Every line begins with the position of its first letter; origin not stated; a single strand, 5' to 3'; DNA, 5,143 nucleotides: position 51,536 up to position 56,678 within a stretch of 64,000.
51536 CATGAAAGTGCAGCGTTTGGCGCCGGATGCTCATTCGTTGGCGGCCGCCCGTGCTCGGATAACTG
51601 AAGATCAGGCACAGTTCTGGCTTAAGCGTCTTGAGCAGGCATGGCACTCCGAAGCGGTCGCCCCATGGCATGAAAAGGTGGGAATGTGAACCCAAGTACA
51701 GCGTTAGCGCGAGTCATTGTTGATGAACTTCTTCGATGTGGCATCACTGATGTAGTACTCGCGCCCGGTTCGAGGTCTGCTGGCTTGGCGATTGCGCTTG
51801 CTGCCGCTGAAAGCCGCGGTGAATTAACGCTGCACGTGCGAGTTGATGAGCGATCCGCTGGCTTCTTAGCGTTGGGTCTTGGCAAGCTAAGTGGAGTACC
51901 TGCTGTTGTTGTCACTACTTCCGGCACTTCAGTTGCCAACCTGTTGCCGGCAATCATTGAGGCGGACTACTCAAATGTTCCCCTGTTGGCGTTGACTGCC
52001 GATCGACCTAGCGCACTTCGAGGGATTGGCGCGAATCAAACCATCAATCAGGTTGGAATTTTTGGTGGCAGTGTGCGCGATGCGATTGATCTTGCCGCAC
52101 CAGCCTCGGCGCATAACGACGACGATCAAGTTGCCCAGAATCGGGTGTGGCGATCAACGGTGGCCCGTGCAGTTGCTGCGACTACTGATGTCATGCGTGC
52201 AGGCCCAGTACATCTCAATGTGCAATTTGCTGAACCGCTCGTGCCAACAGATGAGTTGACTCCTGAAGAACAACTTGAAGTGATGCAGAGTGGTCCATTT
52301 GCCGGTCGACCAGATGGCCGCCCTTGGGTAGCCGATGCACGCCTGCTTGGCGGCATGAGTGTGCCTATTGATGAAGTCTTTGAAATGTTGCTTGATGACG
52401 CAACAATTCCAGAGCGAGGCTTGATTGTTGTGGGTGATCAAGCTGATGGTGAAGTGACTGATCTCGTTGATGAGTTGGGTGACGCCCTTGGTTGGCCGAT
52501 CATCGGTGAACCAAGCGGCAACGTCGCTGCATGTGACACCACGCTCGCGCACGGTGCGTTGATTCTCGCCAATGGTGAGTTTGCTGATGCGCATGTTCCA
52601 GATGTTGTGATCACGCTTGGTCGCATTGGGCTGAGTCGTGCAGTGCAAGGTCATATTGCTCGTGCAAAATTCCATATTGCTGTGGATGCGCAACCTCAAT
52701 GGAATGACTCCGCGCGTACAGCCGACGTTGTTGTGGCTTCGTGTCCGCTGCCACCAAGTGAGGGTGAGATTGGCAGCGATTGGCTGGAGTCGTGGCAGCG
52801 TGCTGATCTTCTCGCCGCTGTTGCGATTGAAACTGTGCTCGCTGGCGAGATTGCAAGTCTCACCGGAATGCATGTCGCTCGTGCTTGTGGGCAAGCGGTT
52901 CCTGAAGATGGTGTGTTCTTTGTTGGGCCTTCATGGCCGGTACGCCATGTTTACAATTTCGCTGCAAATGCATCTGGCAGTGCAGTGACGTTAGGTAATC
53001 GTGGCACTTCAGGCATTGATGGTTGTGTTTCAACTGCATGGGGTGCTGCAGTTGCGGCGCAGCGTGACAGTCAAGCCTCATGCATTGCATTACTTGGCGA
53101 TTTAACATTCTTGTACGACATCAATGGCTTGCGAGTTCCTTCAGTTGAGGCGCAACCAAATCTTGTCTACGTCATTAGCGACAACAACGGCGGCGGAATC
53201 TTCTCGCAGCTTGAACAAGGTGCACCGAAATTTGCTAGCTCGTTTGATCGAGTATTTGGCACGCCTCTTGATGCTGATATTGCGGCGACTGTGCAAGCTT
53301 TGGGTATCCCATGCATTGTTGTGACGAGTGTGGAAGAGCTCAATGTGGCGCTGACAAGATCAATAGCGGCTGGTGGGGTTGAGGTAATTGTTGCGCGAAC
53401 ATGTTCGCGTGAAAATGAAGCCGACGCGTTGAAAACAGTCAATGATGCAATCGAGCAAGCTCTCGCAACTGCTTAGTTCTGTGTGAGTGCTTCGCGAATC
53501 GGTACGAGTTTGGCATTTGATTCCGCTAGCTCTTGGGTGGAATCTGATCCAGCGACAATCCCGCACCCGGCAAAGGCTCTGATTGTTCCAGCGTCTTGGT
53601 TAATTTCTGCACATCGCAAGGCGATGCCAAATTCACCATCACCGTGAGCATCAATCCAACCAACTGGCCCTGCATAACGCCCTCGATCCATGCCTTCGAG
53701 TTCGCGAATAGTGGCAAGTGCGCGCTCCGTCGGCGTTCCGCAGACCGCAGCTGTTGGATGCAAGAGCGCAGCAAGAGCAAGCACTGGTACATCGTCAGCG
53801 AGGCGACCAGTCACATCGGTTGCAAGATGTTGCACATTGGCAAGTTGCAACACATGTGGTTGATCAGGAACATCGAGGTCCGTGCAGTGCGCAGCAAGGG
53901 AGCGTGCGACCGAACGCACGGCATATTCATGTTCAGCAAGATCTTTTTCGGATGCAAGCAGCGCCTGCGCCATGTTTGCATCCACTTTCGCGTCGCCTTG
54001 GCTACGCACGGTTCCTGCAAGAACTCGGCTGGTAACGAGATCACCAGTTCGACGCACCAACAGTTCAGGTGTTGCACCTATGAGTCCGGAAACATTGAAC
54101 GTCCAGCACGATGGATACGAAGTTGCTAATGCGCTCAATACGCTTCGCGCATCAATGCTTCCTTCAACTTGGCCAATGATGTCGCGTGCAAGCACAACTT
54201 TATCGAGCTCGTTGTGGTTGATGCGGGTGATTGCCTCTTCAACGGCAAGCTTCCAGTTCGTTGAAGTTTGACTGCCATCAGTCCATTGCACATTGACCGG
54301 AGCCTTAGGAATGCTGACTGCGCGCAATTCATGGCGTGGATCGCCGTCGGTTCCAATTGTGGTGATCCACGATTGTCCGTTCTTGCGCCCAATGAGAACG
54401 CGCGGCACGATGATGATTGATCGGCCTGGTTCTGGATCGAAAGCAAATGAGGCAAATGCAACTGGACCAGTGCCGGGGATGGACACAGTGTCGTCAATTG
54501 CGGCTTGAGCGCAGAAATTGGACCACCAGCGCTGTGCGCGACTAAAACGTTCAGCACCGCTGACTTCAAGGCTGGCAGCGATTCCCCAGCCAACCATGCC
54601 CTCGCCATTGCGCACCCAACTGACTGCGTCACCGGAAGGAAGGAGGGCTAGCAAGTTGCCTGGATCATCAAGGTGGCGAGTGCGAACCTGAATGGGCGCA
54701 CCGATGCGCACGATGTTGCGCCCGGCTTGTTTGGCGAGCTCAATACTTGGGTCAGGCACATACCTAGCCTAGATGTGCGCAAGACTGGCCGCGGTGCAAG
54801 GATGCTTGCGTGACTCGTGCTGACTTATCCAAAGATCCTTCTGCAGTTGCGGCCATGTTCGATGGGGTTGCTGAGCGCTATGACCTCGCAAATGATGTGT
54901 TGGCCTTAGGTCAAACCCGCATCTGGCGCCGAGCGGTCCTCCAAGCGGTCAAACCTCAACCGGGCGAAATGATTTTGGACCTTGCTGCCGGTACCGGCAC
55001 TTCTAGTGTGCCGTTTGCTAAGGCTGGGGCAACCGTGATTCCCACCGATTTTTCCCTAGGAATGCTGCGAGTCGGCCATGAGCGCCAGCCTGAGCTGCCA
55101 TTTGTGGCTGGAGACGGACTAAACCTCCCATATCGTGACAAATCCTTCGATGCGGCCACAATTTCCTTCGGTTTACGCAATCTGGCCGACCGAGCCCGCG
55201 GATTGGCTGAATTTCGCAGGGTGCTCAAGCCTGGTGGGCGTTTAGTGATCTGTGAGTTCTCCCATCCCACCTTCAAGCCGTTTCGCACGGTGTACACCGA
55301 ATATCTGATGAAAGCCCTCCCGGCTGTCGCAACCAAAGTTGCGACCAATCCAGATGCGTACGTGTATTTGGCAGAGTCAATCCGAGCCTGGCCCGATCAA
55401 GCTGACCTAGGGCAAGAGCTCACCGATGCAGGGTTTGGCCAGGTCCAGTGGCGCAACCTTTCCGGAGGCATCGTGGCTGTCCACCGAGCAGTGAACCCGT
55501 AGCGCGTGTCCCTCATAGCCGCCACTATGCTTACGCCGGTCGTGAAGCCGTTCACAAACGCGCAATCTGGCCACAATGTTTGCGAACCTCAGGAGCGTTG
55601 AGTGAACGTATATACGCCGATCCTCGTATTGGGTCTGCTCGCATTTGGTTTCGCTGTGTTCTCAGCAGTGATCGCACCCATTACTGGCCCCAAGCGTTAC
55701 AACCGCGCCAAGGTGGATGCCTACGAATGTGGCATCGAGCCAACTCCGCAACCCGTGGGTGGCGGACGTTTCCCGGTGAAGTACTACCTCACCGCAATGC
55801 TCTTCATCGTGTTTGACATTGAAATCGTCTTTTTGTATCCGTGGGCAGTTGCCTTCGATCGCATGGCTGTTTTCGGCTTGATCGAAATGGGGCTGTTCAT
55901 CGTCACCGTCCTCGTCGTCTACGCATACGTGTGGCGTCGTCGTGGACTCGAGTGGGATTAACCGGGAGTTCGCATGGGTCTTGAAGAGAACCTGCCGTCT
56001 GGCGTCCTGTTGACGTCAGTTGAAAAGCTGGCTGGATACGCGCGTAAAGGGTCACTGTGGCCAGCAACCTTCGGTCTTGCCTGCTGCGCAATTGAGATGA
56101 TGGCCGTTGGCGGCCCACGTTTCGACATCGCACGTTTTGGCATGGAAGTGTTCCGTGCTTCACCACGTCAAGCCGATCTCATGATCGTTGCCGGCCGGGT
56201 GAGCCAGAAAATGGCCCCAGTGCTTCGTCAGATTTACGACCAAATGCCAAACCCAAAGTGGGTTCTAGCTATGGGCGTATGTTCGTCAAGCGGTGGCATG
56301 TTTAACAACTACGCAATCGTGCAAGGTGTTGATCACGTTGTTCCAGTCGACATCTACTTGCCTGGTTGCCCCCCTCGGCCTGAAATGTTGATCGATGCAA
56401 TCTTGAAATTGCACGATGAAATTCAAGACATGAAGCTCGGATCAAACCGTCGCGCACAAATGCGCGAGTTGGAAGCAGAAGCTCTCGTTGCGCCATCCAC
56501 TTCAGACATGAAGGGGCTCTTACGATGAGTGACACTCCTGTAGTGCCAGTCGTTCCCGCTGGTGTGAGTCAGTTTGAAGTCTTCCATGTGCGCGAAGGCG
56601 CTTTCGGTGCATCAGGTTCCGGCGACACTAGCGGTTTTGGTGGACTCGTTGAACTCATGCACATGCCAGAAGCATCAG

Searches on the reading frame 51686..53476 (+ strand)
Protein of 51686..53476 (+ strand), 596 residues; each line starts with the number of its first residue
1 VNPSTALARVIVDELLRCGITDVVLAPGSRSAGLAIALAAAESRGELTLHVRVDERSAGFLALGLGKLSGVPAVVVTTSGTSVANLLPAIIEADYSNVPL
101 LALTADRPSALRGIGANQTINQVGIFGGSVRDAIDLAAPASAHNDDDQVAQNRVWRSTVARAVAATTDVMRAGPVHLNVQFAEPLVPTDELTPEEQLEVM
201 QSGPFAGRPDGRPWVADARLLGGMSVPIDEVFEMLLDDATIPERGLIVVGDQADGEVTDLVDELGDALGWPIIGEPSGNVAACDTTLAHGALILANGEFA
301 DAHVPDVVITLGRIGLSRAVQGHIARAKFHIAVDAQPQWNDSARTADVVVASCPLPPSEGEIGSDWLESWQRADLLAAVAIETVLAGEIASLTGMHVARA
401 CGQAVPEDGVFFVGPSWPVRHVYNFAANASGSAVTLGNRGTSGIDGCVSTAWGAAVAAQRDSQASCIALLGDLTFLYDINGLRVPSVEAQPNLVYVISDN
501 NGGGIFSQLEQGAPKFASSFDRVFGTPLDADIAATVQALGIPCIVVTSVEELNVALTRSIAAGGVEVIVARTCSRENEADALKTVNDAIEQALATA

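Call 6: search_protein_families(library=ncbifam, proteins=[window:51686-53476:+])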
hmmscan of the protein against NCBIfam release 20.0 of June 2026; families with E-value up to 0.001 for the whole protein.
window:51686-53476:+ (596 aa): 36 families (the best 25 are shown)
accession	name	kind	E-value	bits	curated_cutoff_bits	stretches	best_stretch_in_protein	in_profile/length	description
TIGR00173.1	menD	equivalog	9.8e-108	361.1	244.2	1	7-456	2-434/435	2-succinyl-5-enolpyruvyl-6-hydroxy-3-cyclohexene-1-carboxylic-acid synthase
NF006016.1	PRK08155.1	equivalog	5.2e-15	54.9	870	1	8-125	6-120/554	acetolactate synthase large subunit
NF006122.0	PRK08266.1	subfamily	9e-15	54.1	571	2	8-130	7-130/543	hypothetical protein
NF006378.0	PRK08617.1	equivalog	1.1e-12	47.1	510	1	7-129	10-128/556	acetolactate synthase AlsS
NF005039.0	PRK06456.1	equivalog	3.8e-12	45.5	868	1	8-134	5-131/572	acetolactate synthase large subunit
NF006187.0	PRK08322.1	equivalog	1.9e-11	43.1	509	1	9-127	6-120/548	acetolactate synthase large subunit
TIGR00118.1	acolac_lg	equivalog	4.9e-11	41.8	538.35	1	8-127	4-119/557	biosynthetic-type acetolactate synthase large subunit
NF005712.0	PRK07524.1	subfamily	1.9e-10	39.8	500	1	6-180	4-163/536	5-guanidino-2-oxopentanoate decarboxylase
NF006052.0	PRK08199.1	subfamily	3e-10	39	539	1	6-128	9-128/559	thiamine pyrophosphate protein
TIGR02418.1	acolac_catab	equivalog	4.1e-10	38.7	551.1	1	8-139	2-129/539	acetolactate synthase AlsS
NF004516.0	PRK05858.1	equivalog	6.4e-10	38.2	587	1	47-148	49-150/548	acetolactate synthase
NF004919.0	PRK06276.1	equivalog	1.2e-09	37.1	866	1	52-130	44-122/582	acetolactate synthase large subunit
NF006524.0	PRK08978.1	equivalog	1.5e-09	36.7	738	1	8-125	4-117/548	acetolactate synthase 2 catalytic subunit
NF005651.0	PRK07418.1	subfamily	7.5e-09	34.3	942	1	8-126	22-140/617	acetolactate synthase large subunit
NF005713.0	PRK07525.1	subfamily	1.1e-08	33.9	620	1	47-143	44-140/592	sulfoacetaldehyde acetyltransferase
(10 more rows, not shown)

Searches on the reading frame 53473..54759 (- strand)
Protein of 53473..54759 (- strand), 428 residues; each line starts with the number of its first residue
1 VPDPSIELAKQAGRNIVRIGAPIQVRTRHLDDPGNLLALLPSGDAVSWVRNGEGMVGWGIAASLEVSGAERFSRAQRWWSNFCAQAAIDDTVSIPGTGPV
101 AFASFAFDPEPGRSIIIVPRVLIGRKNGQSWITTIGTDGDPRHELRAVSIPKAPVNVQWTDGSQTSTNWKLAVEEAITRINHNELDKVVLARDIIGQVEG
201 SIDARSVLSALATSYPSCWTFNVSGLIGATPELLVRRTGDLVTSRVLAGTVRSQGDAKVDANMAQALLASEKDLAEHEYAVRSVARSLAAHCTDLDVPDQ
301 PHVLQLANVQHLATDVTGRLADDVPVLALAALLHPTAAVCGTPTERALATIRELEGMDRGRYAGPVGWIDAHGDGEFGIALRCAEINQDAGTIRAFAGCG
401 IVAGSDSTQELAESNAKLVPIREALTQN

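Call 6: search_protein_families(library=ncbifam, proteins=[window:53473-54759:-])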
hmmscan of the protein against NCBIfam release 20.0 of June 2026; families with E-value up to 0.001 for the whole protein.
window:53473-54759:- (428 aa): 26 families (the best 25 are shown)
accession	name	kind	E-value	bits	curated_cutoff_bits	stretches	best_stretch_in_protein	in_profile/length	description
TIGR00543.1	isochor_syn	subfamily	2.1e-83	280.4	224.75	1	101-425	3-349/349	isochorismate synthase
NF005459.0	PRK07054.1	equivalog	3.9e-83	280.1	475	1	158-427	187-458/476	isochorismate synthase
NF005380.0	PRK06923.1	equivalog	1.3e-68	232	486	1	167-425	122-389/399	isochorismate synthase DhbC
NF011591.0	PRK15016.1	equivalog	3.8e-50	171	624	1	169-419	129-382/391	isochorismate synthase EntC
TIGR01820.1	TrpE-arch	equivalog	1.6e-42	146.3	512.05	1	153-425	174-448/449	anthranilate synthase component I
NF011588.0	PRK15012.1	equivalog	3.6e-40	138.2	488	1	163-426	166-429/431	isochorismate synthase MenF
TIGR01824.1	PabB-clade2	equivalog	4.1e-40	138.2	408.55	1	166-418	96-352/355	aminodeoxychorismate synthase, component I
TIGR00564.1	trpE_most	equivalog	1.3e-35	123.3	517.7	1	163-419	190-448/455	anthranilate synthase component I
NF010089.0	PRK13574.1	equivalog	6.6e-34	117.6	527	1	155-425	146-418/421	anthranilate synthase component I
NF010086.0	PRK13571.1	equivalog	1.2e-30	106.6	693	1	163-421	227-493/510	anthranilate synthase component I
NF006563.0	PRK09070.1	equivalog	6.6e-30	104.1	514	1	164-426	180-445/447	aminodeoxychorismate synthase component I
NF004530.0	PRK05877.1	equivalog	1.3e-29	103.7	383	1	121-425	110-415/425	aminodeoxychorismate synthase component I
TIGR00553.1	pabB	equivalog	1.9e-29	102.8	328.4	1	213-418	121-326/329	aminodeoxychorismate synthase component I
TIGR03494.1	salicyl_syn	equivalog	1.4e-28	99.9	325.15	1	153-422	147-420/425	salicylate synthase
NF010087.0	PRK13572.1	equivalog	4.1e-28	98.2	580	1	167-425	173-431/435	anthranilate synthase component I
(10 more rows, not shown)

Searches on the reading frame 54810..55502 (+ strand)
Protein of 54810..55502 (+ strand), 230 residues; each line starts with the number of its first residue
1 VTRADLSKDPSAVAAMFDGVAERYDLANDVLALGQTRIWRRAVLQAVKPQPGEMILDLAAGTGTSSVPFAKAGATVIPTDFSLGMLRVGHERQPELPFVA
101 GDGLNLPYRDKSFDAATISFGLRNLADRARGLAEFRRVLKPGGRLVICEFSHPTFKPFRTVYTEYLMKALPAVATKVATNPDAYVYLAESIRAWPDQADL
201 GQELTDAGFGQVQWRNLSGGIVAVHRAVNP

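Call 6: search_protein_families(library=ncbifam, proteins=[window:54810-55502:+])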
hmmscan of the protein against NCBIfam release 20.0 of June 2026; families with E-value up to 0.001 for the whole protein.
window:54810-55502:+ (230 aa): 28 families (the best 25 are shown)
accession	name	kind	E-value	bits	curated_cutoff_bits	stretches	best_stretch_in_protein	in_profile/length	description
NF001241.0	PRK00216.1-2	equivalog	8.9e-112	372.3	327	1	1-229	1-229/231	demethylmenaquinone methyltransferase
TIGR01934.1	MenG_MenH_UbiE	subfamily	5.5e-69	231.9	158.35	1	13-227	1-221/223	ubiquinone/menaquinone biosynthesis methyltransferase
NF001244.0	PRK00216.1-5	equivalog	3.9e-61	206.3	216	1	8-226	5-232/236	bifunctional demethylmenaquinone methyltransferase/2-methoxy-6-polyprenyl-1,4-benzoquinol methylase UbiE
NF001240.0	PRK00216.1-1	equivalog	3.2e-60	203.3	378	1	10-228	22-249/251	bifunctional demethylmenaquinone methyltransferase/2-methoxy-6-polyprenyl-1,4-benzoquinol methylase UbiE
NF001242.0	PRK00216.1-3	equivalog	1.4e-57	195.1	351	1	10-227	27-255/258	bifunctional demethylmenaquinone methyltransferase/2-methoxy-6-polyprenyl-1,4-benzoquinol methylase UbiE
NF052510.1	methyltran_MpqE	exception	1.5e-56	191.4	335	1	11-228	6-233/234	methyl-plastoquinone biosynthesis methyltransferase MpqE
NF001243.0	PRK00216.1-4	equivalog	1e-43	149.4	235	1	12-227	8-231/237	demethylmenaquinone methyltransferase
TIGR02752.1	MenG_heptapren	equivalog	4.3e-42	144.2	419.85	1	12-226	6-228/231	demethylmenaquinone methyltransferase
NF043040.1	corrin_prot_MT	hypoth_equivalog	2e-18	66.6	180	1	19-220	10-207/216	corrinoid protein-associated methyltransferase CpaM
NF045667.1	MTase_DVU1556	equivalog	1.7e-17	63.6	155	1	38-214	10-165/213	DVU_1556 family methyltransferase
NF004452.0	PRK05785.1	equivalog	5e-15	55.6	207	1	11-187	9-183/228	hypothetical protein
TIGR02072.1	BioC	equivalog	2.1e-13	50.7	184.95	1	45-164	28-149/244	malonyl-ACP O-methyltransferase BioC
NF041820.1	daptide_MTase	equivalog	2.3e-11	43.7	175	1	41-147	27-142/243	daptide-type RiPP biosynthesis methyltransferase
NF007610.0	PRK10258.1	equivalog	3.1e-11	43.1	342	1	11-150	7-141/251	malonyl-ACP O-methyltransferase BioC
NF041537.1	ArsM_AhpD_UU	exception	2.7e-10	39.6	510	1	50-149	75-182/345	arsenite methyltransferase/AhpD domain selenoprotein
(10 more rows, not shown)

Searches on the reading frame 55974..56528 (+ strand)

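Call 6: search_protein_families(library=ncbifam, proteins=[window:55974-56528:+])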
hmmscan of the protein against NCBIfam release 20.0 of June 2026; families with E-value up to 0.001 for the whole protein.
window:55974-56528:+ (184 aa): 15 families
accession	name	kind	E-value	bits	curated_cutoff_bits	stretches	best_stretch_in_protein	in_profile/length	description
NF005012.1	PRK06411.1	subfamily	5.3e-75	250.5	116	1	5-154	13-162/166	NADH-quinone oxidoreductase subunit NuoB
NF011390.0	PRK14815.1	equivalog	2.4e-68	229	281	1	9-171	16-178/183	NADH dehydrogenase subunit B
TIGR01957.1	nuoB_fam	subfamily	4.6e-68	227.7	142.7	1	11-151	2-143/145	NADH-quinone oxidoreductase subunit B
NF011394.0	PRK14819.1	equivalog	8.5e-67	225.5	312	1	9-163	14-169/264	NADH-quinone oxidoreductase subunit B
NF009808.0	PRK13292.1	equivalog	1.7e-61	208.1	1156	1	6-153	5-152/791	NADH-quinone oxidoreductase subunit B/C/D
NF011395.0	PRK14820.1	equivalog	1.1e-59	201.2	263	1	9-166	16-173/180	NADH-quinone oxidoreductase subunit B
NF011389.0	PRK14814.1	equivalog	8e-57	192.1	285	1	11-167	18-174/186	NADH dehydrogenase subunit B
NF011392.0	PRK14817.1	equivalog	9.1e-57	191.7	271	1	9-154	19-164/182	NADH-quinone oxidoreductase subunit B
NF011388.0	PRK14813.1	equivalog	4.2e-56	189.8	294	1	9-170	11-173/189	NADH dehydrogenase subunit B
NF011393.0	PRK14818.1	equivalog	4.2e-56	189.2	255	1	15-162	20-167/173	NADH dehydrogenase subunit B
NF011391.0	PRK14816.1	equivalog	8.3e-56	188.7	283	1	10-159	36-188/196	NADH-quinone oxidoreductase subunit B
NF045875.1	F420_non_VhuG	exception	4.8e-06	26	450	1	115-148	132-165/286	F420-non-reducing hydrogenase subunit VhuG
TIGR03294.1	FrhG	equivalog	8.6e-06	25.6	245.5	1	66-148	50-142/228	coenzyme F420 hydrogenase subunit gamma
NF045520.1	H2_NiFeSe_small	exception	0.00028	20.3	470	1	63-169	112-227/314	NiFeSe hydrogenase small subunit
NF040831.1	sulfhyd_ShyD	equivalog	0.00072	19.2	460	0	50-109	32-89/240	NAD(P)-dependent hydrogenase/sulfhydrogenase 2 subunit delta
